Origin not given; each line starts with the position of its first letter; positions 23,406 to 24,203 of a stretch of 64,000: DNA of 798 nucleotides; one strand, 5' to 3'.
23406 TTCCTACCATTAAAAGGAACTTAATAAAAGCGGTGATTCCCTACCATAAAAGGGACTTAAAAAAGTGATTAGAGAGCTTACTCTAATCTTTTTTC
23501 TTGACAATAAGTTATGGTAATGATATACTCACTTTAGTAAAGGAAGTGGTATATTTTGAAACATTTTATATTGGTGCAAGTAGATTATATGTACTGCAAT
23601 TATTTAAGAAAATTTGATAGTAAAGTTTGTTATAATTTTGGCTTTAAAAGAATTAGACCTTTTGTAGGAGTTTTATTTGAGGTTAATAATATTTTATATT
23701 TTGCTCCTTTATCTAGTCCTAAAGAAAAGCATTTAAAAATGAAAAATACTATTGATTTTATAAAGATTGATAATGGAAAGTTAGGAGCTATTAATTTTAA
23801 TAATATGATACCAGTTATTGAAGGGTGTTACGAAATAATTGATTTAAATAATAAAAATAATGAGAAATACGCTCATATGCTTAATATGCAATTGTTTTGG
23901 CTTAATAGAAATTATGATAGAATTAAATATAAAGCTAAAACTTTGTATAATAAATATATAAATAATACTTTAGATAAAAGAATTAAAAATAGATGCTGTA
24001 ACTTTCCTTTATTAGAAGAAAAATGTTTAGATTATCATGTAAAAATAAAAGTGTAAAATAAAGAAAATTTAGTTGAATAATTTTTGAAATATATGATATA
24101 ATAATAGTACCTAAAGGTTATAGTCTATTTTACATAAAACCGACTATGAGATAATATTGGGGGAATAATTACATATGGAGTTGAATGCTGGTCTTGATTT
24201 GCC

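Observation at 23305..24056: Complete type III toxin-antitoxin / abortive-infection module (ToxIN/AbiQ-like) inserted after the gatCAB cluster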

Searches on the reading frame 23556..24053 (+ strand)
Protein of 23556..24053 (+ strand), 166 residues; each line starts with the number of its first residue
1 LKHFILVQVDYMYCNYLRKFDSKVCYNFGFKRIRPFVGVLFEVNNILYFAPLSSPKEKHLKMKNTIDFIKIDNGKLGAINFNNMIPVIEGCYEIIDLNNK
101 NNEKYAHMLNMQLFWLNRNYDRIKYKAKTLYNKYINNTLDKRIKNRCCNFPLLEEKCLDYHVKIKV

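Call 4: search_protein_families(library=pfam, proteins=[window:23556-24053:+], max_evalue=0.01)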
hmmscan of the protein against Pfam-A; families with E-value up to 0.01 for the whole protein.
window:23556-24053:+ (166 aa): 1 family
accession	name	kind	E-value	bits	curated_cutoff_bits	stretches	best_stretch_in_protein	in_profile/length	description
PF13958.12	ToxN_toxin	-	1e-49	169.2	25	1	6-160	3-159/159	Toxin ToxN, type III toxin-antitoxin system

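Call 5: search_protein_families(library=padloc, proteins=[window:23556-24053:+], max_evalue=0.01)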
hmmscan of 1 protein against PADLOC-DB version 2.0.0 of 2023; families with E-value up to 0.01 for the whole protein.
window:23556-24053:+ (166 aa): 1 family
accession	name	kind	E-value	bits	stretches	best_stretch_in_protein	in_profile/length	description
PDLC02352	AbiQ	-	2e-39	133.5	1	7-161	4-158/160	AbiQ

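Call 7: search_solved_structures(query=window:23556-24053:+, max_evalue=1, show_alignments=4)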
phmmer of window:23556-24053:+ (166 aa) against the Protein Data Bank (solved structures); distinct sequences matched with E-value up to 1: 5.
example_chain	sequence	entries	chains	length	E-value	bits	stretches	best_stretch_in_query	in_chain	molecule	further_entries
4ato_A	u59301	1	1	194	8.2e-24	87.9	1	11-161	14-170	TOXN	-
2xd0_A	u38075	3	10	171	2.9e-21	79.6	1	9-160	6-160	TOXN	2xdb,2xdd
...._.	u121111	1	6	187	2e-18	70.4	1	9-159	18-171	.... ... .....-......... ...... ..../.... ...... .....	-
4glk_A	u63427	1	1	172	1e-10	45.3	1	11-161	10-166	AbiQ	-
6yny_G1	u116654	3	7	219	0.13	15.7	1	99-161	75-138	Oligomycin sensitivity-conferring protein (OSCP)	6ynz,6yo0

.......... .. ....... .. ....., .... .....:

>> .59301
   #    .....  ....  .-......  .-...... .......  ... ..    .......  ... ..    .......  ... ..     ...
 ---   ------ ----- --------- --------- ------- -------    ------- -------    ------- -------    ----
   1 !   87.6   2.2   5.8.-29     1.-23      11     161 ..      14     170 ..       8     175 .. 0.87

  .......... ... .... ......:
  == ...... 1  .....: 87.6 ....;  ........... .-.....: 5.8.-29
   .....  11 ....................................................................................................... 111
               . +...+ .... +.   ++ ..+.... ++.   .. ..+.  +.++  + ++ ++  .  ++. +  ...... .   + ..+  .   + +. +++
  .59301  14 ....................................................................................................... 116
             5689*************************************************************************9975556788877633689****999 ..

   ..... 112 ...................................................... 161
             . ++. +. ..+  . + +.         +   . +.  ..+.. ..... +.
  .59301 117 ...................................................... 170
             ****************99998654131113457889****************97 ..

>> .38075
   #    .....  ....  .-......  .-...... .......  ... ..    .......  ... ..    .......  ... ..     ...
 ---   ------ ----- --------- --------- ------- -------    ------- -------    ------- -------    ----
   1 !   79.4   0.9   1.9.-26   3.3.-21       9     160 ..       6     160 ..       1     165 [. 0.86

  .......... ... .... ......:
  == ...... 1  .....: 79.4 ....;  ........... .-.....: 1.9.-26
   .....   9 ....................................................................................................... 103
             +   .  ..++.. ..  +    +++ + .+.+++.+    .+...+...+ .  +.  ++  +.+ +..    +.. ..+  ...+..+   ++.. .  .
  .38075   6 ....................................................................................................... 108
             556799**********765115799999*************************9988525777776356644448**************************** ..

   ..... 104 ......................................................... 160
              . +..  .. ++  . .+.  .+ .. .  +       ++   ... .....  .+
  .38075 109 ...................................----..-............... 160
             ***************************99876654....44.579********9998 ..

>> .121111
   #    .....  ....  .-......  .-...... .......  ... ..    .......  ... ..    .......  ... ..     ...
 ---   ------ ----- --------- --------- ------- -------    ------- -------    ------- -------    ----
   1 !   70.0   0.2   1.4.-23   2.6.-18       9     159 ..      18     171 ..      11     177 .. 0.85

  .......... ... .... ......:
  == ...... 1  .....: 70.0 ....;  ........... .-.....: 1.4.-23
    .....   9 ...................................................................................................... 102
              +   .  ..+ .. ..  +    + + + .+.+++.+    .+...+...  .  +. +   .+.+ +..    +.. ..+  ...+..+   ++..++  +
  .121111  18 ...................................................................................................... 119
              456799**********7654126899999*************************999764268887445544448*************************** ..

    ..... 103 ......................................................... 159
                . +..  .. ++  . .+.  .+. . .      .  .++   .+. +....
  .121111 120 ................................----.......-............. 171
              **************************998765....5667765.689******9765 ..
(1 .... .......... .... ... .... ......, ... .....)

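Call 11: find_homologous_proteins(query=window:23556-24053:+, max_evalue=0.00001)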
Query window:23556-24053:+ (166 aa): 2418 proteins with E <= 0.00001 among 2432 candidates; the best 120 are listed.
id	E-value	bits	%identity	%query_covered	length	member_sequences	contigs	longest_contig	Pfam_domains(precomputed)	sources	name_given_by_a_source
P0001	2.8e-97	342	100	92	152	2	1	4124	PF13958.13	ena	-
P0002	2.9e-87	309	83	100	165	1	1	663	PF13958.13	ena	-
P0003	1.8e-62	228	65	97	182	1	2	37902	PF13958.13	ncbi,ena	-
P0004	4.0e-62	227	65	99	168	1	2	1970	PF13958.13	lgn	-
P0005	4.5e-61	224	63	98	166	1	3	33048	PF13958.13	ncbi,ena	-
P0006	7.9e-61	223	66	96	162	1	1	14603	PF13958.13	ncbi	-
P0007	1.3e-60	222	64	98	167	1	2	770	PF13958.13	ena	-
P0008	4.1e-60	221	62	100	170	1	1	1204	PF13958.13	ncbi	-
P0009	6.1e-60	220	64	99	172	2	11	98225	PF13958.13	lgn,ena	-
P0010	9.8e-60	220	66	98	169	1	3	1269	PF13958.13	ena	-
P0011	1.5e-59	219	61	98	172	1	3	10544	PF13958.13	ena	-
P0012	2.8e-59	218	66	96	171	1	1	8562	PF13958.13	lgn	-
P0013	3.0e-59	218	64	97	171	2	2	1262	PF13958.13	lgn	-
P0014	7.1e-59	217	59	100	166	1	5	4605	PF13958.13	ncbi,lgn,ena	-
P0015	7.4e-59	217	62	98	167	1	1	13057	PF13958.13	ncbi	-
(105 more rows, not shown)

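Call 13: find_related_loci(query=A1, collection=genome_contigs, flank=4000)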
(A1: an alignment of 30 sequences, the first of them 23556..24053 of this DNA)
Query A1 (166 aa) in genome_contigs; peptide patterns used: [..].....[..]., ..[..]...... (x = any residue, [..] = any of these).
599 stretches matched a pattern (row limit reached: there are more); 559 encode a relative of the query (tblastn E <= 1e-3); the best 80 are kept; 80 distinct loci.
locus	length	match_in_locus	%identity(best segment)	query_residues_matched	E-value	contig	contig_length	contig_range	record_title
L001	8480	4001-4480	65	1-161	4e-65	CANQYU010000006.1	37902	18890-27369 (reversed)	MAG: uncultured Bacilli bacterium isolate Lapin-015__bin56 genome assembly, contig: Lapin-015__NODE_841_length_37902_cov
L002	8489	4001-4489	63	1-162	1e-64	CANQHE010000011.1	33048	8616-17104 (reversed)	MAG: uncultured Bacilli bacterium isolate Lapin-030__bin19 genome assembly, contig: Lapin-030__NODE_1890_length_33048_co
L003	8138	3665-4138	66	4-162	3e-64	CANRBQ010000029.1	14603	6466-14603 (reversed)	MAG: uncultured Bacilli bacterium isolate Lapin-028__bin40 genome assembly, contig: Lapin-028__NODE_4630_length_14603_co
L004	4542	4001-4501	62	1-163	1e-63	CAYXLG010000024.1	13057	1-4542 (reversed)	MAG TPA_asm: uncultured Muribaculaceae bacterium isolate SRP192927_co8_203 genome assembly, contig: NODE_4331_length_130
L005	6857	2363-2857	65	1-161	7e-63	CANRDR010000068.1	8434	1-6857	MAG: uncultured Bacilli bacterium isolate Lapin-025__bin65 genome assembly, contig: Lapin-025__NODE_6482_length_8434_cov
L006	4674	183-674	60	2-161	1e-61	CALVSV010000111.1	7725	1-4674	MAG: uncultured Bacilli bacterium isolate E20__bin216 genome assembly, contig: E20__k127_10104479, whole genome shotgun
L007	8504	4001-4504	58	2-166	7e-61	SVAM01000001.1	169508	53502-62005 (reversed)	MAG: Bacillota bacterium isolate SIG202 NODE_356_length_169508_cov_3.557784, whole genome shotgun sequence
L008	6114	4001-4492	61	2-161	9e-61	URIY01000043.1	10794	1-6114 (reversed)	uncultured Tenericutes bacterium isolate UMGS1045 genome assembly, contig: NODE_3345_length_10794_cov_14.686656, whole g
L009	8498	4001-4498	63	4-166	1e-60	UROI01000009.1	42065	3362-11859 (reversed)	uncultured Tenericutes bacterium isolate UMGS1185 genome assembly, contig: NODE_241_length_42065_cov_12.120686, whole ge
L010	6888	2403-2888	61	4-161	1e-60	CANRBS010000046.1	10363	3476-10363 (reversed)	MAG: uncultured Bacilli bacterium isolate Lapin-028__bin55 genome assembly, contig: Lapin-028__NODE_7269_length_10363_co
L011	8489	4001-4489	58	2-160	1e-60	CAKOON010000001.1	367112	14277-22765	MAG: uncultured Bacilli bacterium isolate REFINED_METABAT215_TOP10_CONTIGS_1500_ASSEMBLY_K77_MERGED__Hadza_MoBio_hadza-A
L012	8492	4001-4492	59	1-164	8e-61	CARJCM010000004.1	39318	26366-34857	MAG TPA_asm: uncultured Bacilli bacterium isolate MGBC164908 genome assembly, contig: MGBC164908.4, whole genome shotgun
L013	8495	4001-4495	59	1-161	2e-60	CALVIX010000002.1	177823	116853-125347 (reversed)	MAG: uncultured Bacilli bacterium isolate BRZ_FQ__bin7 genome assembly, contig: BRZ_FQ__NODE_67_length_177823_cov_9.0025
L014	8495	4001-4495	61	2-163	3e-60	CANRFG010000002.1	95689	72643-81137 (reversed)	MAG: uncultured Bacilli bacterium isolate Lapin-023__bin93 genome assembly, contig: Lapin-023__NODE_284_length_95689_cov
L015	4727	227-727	59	2-164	2e-60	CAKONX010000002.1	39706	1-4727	MAG: uncultured Bacilli bacterium isolate REFINED_METABAT215_TOP10_CONTIGS_1500_ASSEMBLY_K77_MERGED__Hadza_MoBio_hadza-I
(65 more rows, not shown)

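Call 25: search_dna_similar(query=window:23556-24053:+, collection=plasmids, mode=protein, max_rows=30)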
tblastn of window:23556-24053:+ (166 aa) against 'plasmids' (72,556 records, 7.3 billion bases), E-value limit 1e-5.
Records with a match: 215; places in all: 217; records where one place covers at least 80% of the query: 202.
Best place of each record, by identity: <60% 215.
By first word of the organism name: Escherichia 55; Bacillus 43; Staphylococcus 39; Salmonella 12; Enterobacter 10; Klebsiella 8; Enterococcus 7; Clostridium 6; Lactococcus 6; Serratia 3; and 18 more.
By predicted mobility (MOB-suite, as given by PLSDB): mobilizable 110; conjugative 59; non-mobilizable 46.
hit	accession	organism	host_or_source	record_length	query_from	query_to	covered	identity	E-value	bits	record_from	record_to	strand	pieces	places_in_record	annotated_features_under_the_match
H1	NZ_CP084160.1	Fusobacterium polymorphum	Homo sapiens,Oral cavity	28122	9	160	92%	46.2%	7e-33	129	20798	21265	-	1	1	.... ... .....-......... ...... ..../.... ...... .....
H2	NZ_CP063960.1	Clostridium botulinum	Bovine,feces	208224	9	161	92%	43.9%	6e-30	121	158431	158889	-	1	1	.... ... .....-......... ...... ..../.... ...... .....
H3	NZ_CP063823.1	Clostridium botulinum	Ham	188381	9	161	92%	43.2%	2e-29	119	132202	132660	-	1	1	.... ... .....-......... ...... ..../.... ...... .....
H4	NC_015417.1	Clostridium botulinum BKT015925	-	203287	9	161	92%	42.6%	6e-29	118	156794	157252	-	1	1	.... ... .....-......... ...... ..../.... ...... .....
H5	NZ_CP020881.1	Sutcliffiella horikoshii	culture,Sediment top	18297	3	160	95%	40.3%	4e-27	112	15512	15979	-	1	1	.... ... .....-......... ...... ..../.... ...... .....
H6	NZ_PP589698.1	Lactococcus sp.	Bacterial culture,Dairy environment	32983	13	160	89%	40.5%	3e-25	107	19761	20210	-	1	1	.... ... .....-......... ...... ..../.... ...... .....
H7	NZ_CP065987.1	Lactococcus lactis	-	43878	13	160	89%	40.5%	3e-25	107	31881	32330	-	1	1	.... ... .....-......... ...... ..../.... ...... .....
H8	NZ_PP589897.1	Lactococcus sp.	Bacterial culture,Dairy environment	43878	13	160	89%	40.5%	3e-25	107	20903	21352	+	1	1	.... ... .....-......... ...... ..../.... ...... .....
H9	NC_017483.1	Lactococcus lactis subsp. lactis CV56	Homo sapiens,vagina of healthy women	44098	13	160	89%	40.5%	3e-25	107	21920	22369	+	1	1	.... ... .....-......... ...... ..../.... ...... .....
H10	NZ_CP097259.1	Bacillus thuringiensis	pure culture,surface soil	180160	9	163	93%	36.2%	2e-19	91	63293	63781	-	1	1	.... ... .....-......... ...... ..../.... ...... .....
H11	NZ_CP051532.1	Shewanella baltica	fish gut,Atlantic Mackerel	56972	9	160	92%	36.7%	8e-19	89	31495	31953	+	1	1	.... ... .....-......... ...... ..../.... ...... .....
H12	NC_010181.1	Bacillus mycoides KBAB4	-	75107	13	163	91%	36.5%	7e-20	92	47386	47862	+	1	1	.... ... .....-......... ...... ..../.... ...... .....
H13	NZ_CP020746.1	Bacillus mycoides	whole organism,soil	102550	13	163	91%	36.5%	1e-19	92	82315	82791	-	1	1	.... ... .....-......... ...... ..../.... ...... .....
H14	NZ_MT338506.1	Pasteurella multocida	-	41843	9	165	95%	34.7%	9e-12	69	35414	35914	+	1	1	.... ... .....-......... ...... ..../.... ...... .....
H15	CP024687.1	Bacillus wiedmannii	cell culture,soil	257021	13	166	93%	35.2%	2e-19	91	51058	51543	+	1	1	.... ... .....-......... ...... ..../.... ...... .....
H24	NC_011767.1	Pectobacterium atrosepticum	-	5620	9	160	92%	35.0%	1e-17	86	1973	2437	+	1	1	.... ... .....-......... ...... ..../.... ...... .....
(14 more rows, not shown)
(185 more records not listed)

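Call 26: get_annotated_region(hit=H24, flank=500)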
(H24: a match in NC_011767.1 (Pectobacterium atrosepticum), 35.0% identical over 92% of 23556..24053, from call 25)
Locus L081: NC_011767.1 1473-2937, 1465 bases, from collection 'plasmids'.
description: Pectobacterium atrosepticum plasmid pECA1039, complete sequence
organism: Pectobacterium atrosepticum (NCBI taxid 29471)
taxonomy: Bacteria; Pseudomonadota; Gammaproteobacteria; Enterobacterales; Pectobacteriaceae; Pectobacterium; Pectobacterium atrosepticum
host: -; source: -; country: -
typing (MOB-suite, as given by PLSDB): non-mobilizable
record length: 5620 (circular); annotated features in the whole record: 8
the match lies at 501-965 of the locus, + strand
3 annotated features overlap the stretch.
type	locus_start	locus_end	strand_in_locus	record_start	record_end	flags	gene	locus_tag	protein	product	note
CDS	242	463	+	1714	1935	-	-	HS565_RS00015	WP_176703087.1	hypothetical protein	-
CDS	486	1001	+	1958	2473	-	-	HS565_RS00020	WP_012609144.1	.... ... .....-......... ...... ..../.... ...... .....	-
CDS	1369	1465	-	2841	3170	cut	-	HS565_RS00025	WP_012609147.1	sigma-70 family RNA polymerase sigma factor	-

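Call 27: get_annotated_region(hit=H10, flank=500)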
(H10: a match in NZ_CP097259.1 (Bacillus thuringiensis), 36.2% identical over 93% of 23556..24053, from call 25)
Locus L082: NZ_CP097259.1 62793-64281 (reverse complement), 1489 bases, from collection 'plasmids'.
description: Bacillus thuringiensis strain Bt Gxmzu777-1 plasmid pb, complete sequence
organism: Bacillus thuringiensis (NCBI taxid 1428)
taxonomy: Bacteria; Bacillota; Bacilli; Bacillales; Bacillaceae; Bacillus; Bacillus thuringiensis
host: -; source: pure culture,surface soil; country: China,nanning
typing (MOB-suite, as given by PLSDB): conjugative; replicon rep_cluster_125,rep_cluster_163,rep_cluster_169; relaxase MOBP,MOBP; mating-pair formation MPF_T
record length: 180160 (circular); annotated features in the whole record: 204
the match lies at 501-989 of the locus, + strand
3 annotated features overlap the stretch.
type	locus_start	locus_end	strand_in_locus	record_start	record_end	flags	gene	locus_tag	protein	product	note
CDS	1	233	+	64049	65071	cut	-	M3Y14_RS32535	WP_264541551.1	DUF3991 and TOPRIM domain-containing protein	GO:0006260 - DNA replication [Evidence IEA]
CDS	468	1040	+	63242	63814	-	-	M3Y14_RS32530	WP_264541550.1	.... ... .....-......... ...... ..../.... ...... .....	-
CDS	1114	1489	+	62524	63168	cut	-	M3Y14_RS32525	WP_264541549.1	hypothetical protein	-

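Call 28: get_annotated_region(hit=H1, flank=500)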
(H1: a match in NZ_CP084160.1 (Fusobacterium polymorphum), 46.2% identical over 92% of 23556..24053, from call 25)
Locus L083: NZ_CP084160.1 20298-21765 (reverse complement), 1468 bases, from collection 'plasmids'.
description: Fusobacterium polymorphum strain KCOM1330 plasmid pKKCOM1330A, complete sequence
organism: Fusobacterium polymorphum (NCBI taxid 76857)
taxonomy: Bacteria; Fusobacteriota; Fusobacteriia; Fusobacteriales; Fusobacteriaceae; Fusobacterium; Fusobacterium polymorphum
host: -; source: Homo sapiens,Oral cavity; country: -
typing (MOB-suite, as given by PLSDB): non-mobilizable
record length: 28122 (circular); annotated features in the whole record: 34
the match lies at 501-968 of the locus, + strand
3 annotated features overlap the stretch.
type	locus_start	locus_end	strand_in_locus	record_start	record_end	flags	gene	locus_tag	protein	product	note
CDS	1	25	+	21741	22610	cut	-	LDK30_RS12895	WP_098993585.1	hypothetical protein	-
CDS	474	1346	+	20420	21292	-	-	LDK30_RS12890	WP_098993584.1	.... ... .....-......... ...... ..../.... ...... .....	-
CDS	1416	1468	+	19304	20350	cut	-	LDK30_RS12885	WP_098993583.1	HNH endonuclease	-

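Call 41: find_encoding_contigs(protein=P0001, flank=4000, max_places=4)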
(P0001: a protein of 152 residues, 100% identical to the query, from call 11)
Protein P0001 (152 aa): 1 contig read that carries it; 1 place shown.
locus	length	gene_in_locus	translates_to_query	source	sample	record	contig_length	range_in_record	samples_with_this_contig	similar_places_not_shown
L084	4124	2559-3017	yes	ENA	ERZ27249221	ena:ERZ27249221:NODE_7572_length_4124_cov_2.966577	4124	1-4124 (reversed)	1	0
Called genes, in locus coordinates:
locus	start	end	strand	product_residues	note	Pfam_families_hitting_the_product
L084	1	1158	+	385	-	?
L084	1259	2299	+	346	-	-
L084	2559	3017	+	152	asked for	PF13958:ToxN_toxin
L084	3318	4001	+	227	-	PF00899:ThiF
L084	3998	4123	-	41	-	?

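Call 42: find_encoding_contigs(protein=P0002, flank=2000, max_places=4)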
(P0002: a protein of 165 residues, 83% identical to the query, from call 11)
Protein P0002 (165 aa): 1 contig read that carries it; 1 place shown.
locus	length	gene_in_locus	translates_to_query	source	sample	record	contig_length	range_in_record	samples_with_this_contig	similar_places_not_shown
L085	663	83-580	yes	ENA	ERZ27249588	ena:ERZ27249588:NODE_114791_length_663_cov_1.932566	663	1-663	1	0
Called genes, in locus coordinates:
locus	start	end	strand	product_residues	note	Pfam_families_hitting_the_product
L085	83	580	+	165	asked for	PF13958:ToxN_toxin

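Call 52: search_protein_families(library=pfam, proteins=[L002:1296-3212:+, L002:3511-3738:-], max_evalue=0.001)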
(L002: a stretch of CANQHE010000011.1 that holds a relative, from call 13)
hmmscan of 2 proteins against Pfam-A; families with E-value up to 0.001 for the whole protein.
L002:1296-3212:+ (639 aa): 1 family
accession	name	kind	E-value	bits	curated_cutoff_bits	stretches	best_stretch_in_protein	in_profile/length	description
PF01935.23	DUF87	-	6e-23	82.5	23.2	1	103-265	3-145/220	Helicase HerA, central domain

L002:3511-3738:- (76 aa): 0 families

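Call 68: search_protein_families(library=ncbifam, proteins=[window:23556-24053:+], max_evalue=0.001)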
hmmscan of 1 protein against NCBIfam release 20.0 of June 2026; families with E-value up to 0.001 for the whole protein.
window:23556-24053:+ (166 aa): 0 families

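Call 70: find_related_loci(query=A1, collection=viral_contigs, flank=3000)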
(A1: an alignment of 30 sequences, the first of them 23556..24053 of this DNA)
Query A1 (166 aa) in viral_contigs; peptide patterns used: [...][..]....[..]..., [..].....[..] (x = any residue, [..] = any of these).
168 stretches matched a pattern; 4 encode a relative of the query (tblastn E <= 1e-3); 4 distinct loci.
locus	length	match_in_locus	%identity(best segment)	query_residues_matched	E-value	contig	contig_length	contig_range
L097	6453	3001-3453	42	13-160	4e-36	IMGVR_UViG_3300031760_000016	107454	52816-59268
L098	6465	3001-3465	44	9-160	8e-36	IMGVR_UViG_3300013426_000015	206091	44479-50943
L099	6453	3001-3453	44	13-160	3e-35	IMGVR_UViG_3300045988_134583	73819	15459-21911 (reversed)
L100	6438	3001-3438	45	13-162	2e-33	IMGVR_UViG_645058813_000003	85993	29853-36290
